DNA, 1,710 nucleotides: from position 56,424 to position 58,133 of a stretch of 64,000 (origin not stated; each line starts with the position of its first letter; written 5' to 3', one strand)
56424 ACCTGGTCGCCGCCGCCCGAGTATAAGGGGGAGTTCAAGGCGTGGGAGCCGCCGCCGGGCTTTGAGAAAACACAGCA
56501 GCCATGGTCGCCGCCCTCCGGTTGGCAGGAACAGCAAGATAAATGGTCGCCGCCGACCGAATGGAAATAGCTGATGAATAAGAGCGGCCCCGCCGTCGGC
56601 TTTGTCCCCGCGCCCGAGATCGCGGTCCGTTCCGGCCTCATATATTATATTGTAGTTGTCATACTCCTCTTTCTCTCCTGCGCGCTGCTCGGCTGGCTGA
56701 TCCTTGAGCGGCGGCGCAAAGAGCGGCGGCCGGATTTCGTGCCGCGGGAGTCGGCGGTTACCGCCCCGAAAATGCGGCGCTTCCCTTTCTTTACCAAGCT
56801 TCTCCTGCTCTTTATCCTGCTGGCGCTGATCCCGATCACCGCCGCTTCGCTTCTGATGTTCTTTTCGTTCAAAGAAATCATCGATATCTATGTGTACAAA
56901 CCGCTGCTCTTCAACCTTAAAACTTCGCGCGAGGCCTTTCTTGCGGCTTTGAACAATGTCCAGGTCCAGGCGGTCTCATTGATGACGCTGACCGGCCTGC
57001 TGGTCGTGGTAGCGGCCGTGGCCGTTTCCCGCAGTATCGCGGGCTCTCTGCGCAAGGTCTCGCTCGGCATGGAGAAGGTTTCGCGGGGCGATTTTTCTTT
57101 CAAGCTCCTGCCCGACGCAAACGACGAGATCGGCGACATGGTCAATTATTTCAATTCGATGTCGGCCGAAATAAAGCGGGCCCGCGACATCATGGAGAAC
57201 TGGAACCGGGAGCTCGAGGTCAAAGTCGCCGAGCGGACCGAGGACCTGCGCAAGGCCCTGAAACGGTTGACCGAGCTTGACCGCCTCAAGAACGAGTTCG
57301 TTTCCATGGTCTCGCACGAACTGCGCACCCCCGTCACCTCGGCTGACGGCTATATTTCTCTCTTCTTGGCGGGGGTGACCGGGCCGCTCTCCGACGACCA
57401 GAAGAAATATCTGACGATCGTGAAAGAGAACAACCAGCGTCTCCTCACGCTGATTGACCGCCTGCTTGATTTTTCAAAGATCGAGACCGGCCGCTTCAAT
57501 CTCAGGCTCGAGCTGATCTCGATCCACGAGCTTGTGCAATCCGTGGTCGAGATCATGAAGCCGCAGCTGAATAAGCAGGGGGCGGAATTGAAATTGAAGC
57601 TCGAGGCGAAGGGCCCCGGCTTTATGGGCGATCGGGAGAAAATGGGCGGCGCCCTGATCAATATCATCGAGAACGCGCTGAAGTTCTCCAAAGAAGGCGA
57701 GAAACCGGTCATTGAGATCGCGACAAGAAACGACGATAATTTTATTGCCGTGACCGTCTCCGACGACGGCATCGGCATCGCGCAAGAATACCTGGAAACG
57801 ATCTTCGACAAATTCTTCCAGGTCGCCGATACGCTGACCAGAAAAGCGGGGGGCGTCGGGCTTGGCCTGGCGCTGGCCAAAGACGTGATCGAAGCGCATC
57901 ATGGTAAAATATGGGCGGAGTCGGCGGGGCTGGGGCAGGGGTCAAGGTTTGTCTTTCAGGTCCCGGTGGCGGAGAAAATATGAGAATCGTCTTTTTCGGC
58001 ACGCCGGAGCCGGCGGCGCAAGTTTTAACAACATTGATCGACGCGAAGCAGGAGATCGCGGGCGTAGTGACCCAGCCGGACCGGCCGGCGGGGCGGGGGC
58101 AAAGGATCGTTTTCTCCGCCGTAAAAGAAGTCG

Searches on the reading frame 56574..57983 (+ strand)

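Call 71: search_protein_families(library=pfam, proteins=[window:56574-57983:+], max_evalue=0.001)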
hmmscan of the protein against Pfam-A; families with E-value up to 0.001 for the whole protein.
window:56574-57983:+ (469 aa): 3 families
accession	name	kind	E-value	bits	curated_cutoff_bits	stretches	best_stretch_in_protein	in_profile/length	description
PF02518.31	HATPase_c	-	1.9e-24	86.7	26.4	1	353-466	2-110/111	Histidine kinase-, DNA gyrase B-, and HSP90-like ATPase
PF00512.31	HisKA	-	5.8e-20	71.6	26.9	1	239-306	2-66/66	His Kinase A (phospho-acceptor) domain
PF00672.30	HAMP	-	1.8e-10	41.4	25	1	151-201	2-52/53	HAMP domain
